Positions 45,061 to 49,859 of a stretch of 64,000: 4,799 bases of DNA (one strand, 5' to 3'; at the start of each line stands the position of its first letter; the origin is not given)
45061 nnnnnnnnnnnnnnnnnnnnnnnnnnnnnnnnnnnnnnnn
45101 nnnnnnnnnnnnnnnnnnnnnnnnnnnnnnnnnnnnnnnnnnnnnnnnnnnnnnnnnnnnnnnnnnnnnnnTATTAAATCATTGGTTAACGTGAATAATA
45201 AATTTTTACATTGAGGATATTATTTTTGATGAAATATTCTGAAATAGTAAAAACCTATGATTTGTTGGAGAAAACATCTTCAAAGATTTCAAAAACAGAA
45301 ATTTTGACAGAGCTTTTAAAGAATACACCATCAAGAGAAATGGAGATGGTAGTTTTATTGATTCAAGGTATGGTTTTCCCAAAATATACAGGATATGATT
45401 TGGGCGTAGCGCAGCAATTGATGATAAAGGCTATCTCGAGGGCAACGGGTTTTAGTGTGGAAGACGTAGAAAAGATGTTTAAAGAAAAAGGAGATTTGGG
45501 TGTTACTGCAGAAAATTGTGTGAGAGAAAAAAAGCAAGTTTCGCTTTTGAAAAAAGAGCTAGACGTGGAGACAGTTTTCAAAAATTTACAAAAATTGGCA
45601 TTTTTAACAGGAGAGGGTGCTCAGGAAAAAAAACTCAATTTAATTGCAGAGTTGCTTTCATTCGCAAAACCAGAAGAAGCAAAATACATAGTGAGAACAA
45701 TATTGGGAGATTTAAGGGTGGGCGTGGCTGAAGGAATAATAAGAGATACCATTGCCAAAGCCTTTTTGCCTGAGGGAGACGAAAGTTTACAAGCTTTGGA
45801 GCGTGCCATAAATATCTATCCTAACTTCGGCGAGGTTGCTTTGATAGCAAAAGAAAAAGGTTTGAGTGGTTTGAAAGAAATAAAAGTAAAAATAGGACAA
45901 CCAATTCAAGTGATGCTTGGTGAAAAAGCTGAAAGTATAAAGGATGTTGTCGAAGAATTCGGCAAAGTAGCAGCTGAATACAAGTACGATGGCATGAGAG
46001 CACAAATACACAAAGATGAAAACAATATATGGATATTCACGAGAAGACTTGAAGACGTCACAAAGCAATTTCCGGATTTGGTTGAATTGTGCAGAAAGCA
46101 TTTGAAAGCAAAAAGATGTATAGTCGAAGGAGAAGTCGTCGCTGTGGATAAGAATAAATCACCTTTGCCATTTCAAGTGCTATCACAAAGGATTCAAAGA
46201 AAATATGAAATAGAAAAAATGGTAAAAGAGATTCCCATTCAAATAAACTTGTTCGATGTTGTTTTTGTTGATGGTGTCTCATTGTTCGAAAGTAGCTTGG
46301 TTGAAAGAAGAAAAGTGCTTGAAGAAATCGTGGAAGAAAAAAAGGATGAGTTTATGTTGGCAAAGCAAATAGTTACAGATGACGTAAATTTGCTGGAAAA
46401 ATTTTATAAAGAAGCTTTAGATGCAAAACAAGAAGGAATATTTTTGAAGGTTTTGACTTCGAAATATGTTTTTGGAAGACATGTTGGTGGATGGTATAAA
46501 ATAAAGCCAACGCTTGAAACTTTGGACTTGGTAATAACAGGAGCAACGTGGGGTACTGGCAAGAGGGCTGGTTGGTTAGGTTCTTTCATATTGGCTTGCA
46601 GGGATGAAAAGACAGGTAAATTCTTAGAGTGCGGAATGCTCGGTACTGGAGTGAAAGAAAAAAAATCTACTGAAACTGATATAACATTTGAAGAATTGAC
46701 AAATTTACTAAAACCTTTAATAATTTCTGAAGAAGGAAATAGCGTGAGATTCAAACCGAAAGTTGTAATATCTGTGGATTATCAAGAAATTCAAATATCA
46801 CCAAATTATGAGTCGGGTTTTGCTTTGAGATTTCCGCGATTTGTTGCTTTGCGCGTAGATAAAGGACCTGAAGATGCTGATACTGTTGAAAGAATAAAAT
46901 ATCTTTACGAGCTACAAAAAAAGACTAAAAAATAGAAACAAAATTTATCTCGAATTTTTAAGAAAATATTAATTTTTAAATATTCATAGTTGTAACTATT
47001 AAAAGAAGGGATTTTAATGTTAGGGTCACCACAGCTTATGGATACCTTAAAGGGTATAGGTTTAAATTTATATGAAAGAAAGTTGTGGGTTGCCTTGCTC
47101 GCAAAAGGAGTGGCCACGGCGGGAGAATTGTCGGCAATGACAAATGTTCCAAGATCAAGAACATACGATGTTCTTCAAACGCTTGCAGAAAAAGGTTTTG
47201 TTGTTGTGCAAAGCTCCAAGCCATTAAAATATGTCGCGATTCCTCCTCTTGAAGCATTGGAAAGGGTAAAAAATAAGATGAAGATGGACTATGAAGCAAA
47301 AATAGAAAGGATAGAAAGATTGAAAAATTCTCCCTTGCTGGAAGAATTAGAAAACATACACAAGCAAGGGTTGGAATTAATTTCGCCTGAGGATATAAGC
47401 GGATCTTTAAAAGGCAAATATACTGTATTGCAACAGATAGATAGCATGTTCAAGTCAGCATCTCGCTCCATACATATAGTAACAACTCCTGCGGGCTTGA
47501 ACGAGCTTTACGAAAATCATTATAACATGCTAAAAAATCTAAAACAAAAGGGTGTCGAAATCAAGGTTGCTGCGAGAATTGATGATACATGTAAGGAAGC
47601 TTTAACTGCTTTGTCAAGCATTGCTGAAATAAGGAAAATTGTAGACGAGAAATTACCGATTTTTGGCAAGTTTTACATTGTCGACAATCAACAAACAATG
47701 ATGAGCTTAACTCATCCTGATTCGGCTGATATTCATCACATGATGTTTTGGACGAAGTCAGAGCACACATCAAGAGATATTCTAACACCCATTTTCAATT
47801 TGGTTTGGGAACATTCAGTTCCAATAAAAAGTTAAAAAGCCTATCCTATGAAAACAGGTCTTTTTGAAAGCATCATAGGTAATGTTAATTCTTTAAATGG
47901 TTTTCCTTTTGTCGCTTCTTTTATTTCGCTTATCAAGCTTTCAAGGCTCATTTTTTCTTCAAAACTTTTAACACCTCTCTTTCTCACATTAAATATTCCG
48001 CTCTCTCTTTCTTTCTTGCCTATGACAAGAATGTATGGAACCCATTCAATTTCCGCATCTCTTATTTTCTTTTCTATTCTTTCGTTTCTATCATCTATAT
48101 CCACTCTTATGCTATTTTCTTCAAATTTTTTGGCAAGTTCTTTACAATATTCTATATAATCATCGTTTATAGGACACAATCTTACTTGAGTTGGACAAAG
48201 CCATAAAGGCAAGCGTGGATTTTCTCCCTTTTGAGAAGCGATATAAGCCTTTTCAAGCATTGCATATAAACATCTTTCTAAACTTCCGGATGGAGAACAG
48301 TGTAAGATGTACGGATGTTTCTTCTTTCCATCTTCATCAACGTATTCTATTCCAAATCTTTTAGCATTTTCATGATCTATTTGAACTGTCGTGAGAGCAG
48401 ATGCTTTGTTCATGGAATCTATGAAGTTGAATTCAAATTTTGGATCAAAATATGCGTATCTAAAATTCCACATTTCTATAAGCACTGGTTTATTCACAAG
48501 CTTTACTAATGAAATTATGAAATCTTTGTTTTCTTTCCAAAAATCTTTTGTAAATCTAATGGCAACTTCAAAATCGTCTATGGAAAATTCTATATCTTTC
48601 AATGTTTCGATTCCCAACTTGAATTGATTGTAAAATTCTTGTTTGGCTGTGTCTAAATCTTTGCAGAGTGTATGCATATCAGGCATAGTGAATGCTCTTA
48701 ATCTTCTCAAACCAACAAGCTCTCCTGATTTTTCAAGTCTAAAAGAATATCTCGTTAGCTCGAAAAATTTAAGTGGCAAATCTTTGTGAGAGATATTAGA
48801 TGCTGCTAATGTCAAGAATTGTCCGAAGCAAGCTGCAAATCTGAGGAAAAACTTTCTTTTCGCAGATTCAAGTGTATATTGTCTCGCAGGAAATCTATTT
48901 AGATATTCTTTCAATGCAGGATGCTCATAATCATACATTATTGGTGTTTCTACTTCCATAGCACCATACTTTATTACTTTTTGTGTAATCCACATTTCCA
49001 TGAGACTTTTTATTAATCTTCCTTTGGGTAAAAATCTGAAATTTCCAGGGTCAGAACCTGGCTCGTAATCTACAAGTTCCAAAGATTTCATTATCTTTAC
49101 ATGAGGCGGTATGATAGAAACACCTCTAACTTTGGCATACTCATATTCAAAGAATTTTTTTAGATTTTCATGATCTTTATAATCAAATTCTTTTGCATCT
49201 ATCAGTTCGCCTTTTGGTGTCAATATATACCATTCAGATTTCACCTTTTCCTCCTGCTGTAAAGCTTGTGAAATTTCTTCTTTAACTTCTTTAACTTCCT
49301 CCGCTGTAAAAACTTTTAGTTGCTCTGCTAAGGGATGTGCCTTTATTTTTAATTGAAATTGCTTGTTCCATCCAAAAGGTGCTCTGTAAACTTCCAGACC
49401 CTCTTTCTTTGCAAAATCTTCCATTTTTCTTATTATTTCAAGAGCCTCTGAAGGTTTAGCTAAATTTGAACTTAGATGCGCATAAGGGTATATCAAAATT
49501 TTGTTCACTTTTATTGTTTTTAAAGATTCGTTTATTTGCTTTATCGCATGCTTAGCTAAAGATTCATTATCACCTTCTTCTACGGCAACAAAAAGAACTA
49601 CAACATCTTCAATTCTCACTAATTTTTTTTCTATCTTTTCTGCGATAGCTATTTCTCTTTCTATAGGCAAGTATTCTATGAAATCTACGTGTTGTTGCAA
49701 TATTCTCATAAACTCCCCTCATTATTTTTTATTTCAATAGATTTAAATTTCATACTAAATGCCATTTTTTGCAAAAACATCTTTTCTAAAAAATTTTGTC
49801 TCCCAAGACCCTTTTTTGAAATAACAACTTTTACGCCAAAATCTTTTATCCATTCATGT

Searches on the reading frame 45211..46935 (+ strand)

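Call 18: search_protein_families(library=pfam, proteins=[window:45211-46935:+], max_evalue=0.001)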
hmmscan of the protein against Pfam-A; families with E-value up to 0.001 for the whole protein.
window:45211-46935:+ (574 aa): 3 families
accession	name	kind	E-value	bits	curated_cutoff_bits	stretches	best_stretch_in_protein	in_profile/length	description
PF01068.26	DNA_ligase_A_M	-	1.5e-54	185.2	26.2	1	235-432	2-204/204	ATP dependent DNA ligase domain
PF04675.19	DNA_ligase_A_N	-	1.1e-39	136.8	24.6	1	9-182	2-174/174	DNA ligase N terminus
PF04679.21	DNA_ligase_A_C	-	7.9e-14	52.3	27.5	1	452-551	1-94/94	ATP dependent DNA ligase C terminal region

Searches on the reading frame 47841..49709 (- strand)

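Call 18: search_protein_families(library=pfam, proteins=[window:47841-49709:-], max_evalue=0.001)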
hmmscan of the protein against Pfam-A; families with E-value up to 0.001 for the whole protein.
window:47841-49709:- (622 aa): 3 families
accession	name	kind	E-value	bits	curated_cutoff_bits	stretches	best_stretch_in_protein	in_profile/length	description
PF08915.16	tRNA-Thr_ED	-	5.9e-42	143.5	30.2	1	1-132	1-135/137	Archaea-specific editing domain of threonyl-tRNA synthetase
PF03129.25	HGTP_anticodon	-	6.8e-23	81.1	21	1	508-598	1-93/94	Anticodon binding domain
PF00587.30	tRNA-synt_2b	-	7.7e-21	75.4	29.3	1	278-487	1-178/179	tRNA synthetase class II core domain (G, H, P, S and T)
